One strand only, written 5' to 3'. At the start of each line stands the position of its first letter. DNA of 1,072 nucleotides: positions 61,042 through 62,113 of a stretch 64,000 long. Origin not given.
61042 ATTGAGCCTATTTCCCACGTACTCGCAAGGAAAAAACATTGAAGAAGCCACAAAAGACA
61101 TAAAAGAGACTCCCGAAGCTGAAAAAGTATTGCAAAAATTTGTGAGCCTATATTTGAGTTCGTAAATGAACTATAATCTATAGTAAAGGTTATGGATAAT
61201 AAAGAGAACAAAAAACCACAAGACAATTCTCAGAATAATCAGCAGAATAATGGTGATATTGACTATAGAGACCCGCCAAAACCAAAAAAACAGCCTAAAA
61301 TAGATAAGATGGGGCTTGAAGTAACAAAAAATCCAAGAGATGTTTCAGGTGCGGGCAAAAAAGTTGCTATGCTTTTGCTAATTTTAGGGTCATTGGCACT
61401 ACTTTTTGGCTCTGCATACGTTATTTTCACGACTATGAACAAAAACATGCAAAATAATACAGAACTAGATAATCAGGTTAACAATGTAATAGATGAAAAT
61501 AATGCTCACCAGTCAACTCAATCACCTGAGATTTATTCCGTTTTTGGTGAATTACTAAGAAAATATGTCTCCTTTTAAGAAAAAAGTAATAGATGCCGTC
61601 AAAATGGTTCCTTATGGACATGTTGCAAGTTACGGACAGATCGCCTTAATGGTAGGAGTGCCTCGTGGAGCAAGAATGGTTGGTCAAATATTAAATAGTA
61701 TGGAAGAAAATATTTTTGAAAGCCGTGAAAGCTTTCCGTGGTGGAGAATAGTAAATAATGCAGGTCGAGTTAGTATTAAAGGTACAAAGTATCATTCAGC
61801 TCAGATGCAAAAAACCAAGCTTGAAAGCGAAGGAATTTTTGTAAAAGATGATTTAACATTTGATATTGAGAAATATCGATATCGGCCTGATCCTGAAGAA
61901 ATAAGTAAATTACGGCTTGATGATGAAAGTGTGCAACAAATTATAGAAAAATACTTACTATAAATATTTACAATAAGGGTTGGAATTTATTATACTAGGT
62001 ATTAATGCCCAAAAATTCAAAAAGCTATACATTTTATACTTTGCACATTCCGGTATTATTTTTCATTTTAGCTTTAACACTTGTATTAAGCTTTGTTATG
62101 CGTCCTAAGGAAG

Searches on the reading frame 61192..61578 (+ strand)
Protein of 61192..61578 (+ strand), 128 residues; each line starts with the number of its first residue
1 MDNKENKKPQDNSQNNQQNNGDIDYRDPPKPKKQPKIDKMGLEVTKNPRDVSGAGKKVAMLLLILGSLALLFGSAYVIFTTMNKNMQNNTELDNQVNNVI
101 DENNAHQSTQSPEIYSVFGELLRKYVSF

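Call 4: search_protein_families(library=pfam, proteins=[window:61192-61578:+], max_evalue=0.01)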
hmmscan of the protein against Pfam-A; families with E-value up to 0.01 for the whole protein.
window:61192-61578:+ (128 aa): 1 family
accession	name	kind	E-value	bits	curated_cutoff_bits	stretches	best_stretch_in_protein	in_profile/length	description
PF25193.1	DPC1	-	0.0019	19.3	27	1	57-90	4-36/65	Diatom pyrenoid component 1 motif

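Call 51: search_protein_families(library=pfam, proteins=[window:61192-61578:+], max_evalue=0.1)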
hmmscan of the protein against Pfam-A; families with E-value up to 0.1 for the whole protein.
window:61192-61578:+ (128 aa): 1 family
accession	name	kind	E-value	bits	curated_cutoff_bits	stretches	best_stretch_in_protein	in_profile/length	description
PF25193.1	DPC1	-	0.0019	19.3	27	1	57-90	4-36/65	Diatom pyrenoid component 1 motif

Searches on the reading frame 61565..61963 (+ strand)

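Call 4: search_protein_families(library=pfam, proteins=[window:61565-61963:+], max_evalue=0.01)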
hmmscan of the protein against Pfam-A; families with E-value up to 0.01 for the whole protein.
window:61565-61963:+ (132 aa): 1 family
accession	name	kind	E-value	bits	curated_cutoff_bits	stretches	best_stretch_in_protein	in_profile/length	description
PF01035.26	DNA_binding_1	-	3.7e-19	68.8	27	1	3-91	1-81/81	6-O-methylguanine DNA methyltransferase, DNA binding domain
